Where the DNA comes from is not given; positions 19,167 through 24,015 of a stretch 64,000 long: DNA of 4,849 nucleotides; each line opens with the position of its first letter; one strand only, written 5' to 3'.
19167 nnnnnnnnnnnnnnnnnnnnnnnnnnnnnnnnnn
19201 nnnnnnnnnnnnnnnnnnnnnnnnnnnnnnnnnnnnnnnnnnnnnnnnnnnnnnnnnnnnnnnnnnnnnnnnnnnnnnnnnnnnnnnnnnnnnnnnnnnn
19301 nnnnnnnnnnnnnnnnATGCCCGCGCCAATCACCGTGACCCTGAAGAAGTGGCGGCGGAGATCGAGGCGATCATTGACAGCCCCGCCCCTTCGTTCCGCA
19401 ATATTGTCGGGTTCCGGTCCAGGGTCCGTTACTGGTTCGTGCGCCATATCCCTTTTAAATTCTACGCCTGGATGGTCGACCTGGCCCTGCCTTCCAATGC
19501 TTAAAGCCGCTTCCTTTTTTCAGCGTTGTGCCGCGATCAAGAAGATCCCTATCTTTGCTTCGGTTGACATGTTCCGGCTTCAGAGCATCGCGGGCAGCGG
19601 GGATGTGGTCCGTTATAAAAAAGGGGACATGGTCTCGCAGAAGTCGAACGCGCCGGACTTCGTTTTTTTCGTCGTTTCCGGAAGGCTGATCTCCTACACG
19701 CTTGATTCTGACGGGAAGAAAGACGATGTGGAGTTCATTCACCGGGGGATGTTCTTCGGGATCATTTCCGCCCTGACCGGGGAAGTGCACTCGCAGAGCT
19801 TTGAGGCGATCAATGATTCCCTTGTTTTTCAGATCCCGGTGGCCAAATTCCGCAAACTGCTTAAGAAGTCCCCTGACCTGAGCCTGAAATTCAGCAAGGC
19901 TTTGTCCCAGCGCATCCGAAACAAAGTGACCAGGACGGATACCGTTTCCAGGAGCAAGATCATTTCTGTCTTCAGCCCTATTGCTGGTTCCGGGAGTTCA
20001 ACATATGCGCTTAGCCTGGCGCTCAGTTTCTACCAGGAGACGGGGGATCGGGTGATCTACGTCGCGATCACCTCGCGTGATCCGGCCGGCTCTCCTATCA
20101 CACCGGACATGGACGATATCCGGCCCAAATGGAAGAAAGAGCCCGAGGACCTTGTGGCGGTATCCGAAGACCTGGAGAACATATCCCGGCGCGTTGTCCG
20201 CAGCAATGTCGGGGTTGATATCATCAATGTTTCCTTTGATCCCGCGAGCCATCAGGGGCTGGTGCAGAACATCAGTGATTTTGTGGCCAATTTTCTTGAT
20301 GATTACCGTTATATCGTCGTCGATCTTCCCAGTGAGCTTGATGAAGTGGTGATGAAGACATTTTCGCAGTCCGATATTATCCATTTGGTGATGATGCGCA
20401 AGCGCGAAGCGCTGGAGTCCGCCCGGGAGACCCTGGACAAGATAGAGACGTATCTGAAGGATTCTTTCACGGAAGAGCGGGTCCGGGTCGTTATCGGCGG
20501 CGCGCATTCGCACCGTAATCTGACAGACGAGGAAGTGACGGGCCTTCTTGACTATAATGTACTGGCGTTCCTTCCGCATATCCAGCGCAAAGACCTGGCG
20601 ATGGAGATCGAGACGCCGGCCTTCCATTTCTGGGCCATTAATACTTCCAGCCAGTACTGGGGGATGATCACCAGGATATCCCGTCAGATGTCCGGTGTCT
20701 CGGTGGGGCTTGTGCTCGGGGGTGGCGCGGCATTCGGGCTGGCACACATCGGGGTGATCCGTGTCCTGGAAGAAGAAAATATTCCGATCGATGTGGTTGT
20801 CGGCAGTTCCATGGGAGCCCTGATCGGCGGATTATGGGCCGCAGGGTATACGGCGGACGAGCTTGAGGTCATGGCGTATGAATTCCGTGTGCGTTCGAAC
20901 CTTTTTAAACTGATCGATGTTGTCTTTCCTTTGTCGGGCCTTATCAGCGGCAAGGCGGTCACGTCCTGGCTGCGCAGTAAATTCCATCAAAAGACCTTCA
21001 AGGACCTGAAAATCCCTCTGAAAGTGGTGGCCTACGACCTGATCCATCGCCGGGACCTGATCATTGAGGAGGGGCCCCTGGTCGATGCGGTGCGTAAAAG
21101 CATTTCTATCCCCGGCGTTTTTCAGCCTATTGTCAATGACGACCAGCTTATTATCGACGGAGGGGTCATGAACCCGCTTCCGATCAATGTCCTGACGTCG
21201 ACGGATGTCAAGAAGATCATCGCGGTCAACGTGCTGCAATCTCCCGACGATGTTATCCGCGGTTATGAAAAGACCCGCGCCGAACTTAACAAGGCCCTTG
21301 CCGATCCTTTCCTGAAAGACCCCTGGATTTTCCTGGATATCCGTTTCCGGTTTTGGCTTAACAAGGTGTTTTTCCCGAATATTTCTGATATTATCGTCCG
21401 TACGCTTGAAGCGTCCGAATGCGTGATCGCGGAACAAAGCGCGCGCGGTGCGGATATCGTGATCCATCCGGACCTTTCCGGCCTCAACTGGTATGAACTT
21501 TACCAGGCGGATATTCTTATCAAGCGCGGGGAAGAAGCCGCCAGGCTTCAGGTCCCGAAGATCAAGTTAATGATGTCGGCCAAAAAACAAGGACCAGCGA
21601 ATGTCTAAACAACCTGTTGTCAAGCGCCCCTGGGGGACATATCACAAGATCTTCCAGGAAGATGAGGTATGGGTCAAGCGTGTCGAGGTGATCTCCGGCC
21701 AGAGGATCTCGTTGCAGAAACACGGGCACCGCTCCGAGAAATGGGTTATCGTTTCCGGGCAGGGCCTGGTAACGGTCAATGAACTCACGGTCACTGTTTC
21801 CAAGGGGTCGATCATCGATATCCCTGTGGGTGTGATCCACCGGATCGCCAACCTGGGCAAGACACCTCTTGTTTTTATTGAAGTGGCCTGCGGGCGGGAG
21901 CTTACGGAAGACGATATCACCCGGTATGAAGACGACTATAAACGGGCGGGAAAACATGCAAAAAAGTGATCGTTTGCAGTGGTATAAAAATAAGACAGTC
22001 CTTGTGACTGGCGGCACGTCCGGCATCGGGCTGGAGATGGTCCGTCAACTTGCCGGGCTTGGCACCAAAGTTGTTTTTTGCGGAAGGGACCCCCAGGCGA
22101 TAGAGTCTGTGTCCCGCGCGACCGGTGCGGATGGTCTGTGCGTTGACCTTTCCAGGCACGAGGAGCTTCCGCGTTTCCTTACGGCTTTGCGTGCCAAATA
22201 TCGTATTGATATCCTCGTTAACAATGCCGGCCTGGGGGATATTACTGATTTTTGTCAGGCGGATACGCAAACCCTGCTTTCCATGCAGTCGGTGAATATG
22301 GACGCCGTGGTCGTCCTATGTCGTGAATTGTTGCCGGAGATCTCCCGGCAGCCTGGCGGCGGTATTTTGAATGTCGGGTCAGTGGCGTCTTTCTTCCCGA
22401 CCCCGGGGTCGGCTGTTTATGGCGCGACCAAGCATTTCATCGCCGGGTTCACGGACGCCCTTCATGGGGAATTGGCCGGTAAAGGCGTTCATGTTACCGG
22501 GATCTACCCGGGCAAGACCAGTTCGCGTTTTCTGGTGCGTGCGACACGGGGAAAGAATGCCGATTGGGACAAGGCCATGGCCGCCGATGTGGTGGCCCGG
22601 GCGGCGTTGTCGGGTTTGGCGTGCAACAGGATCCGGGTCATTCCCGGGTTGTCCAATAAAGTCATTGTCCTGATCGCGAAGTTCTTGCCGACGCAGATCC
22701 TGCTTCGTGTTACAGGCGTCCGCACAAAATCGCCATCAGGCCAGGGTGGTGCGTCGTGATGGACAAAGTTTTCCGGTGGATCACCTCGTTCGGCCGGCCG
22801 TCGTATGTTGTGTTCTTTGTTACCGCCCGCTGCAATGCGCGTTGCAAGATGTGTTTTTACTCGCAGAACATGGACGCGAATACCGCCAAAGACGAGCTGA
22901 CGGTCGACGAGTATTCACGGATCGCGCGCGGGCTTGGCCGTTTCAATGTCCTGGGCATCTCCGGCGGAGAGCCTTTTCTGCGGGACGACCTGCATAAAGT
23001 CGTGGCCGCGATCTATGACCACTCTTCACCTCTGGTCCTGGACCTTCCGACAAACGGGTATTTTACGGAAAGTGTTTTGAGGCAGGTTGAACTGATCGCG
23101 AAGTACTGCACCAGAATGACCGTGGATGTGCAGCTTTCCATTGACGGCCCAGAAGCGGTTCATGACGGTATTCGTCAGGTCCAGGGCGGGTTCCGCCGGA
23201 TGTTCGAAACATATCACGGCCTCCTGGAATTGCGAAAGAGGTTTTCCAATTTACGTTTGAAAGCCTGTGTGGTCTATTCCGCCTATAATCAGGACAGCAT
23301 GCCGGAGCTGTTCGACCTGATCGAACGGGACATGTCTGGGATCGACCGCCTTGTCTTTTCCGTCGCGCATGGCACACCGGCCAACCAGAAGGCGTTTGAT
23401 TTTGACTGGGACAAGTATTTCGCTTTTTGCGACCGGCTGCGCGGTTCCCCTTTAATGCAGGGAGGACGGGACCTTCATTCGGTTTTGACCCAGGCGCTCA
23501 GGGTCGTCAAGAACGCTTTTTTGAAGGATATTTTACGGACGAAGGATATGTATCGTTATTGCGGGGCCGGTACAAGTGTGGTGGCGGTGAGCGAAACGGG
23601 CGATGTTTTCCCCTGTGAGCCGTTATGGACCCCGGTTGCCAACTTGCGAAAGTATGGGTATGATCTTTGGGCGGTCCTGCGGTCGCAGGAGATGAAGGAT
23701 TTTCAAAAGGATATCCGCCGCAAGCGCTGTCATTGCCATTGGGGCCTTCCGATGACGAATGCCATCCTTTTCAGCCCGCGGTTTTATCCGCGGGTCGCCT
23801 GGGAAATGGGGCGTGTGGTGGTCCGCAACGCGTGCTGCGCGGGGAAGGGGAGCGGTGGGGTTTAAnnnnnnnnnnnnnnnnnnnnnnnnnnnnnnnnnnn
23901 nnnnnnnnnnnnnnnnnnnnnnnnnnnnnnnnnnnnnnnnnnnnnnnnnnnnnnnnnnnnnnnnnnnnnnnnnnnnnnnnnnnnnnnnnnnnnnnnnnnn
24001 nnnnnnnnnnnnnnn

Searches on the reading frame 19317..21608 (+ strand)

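Call 64: search_protein_families(library=pfam, proteins=[window:19317-21608:+], max_evalue=0.00001)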
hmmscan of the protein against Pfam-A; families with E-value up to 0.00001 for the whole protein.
window:19317-21608:+ (763 aa): 2 families
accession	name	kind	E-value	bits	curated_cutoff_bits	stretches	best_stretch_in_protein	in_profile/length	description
PF01734.28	Patatin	-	3.3e-30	106.2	27.7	1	465-626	1-190/191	Patatin-like phospholipase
PF00027.35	cNMP_binding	-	2.2e-16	60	27.5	1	98-184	2-88/89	Cyclic nucleotide-binding domain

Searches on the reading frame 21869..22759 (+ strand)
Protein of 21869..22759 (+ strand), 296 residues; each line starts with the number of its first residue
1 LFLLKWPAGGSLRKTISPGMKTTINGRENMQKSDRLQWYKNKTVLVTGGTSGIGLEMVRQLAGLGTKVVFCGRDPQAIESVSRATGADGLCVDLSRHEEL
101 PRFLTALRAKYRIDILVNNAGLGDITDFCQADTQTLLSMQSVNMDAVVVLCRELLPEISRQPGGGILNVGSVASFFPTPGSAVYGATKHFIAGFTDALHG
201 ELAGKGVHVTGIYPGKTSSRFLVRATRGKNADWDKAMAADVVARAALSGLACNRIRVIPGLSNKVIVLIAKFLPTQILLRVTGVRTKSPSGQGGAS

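Call 64: search_protein_families(library=pfam, proteins=[window:21869-22759:+], max_evalue=0.00001)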
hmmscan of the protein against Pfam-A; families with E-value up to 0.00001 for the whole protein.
window:21869-22759:+ (296 aa): 3 families
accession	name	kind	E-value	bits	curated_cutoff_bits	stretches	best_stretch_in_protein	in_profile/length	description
PF00106.31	adh_short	-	1.5e-42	145.7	26.6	1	42-222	1-187/195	short chain dehydrogenase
PF13561.12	adh_short_C2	-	6.2e-24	85.3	27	1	51-224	6-182/236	Enoyl-(Acyl carrier protein) reductase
PF08659.16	KR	-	8.4e-09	36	22.6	1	43-210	2-171/180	KR domain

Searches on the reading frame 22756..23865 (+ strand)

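Call 64: search_protein_families(library=pfam, proteins=[window:22756-23865:+], max_evalue=0.00001)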
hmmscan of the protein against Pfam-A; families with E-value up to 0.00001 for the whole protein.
window:22756-23865:+ (369 aa): 1 family
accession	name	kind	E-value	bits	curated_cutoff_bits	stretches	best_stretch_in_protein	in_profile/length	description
PF04055.27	Radical_SAM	-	8.2e-10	39.5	29.5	1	22-153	3-133/166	Radical SAM superfamily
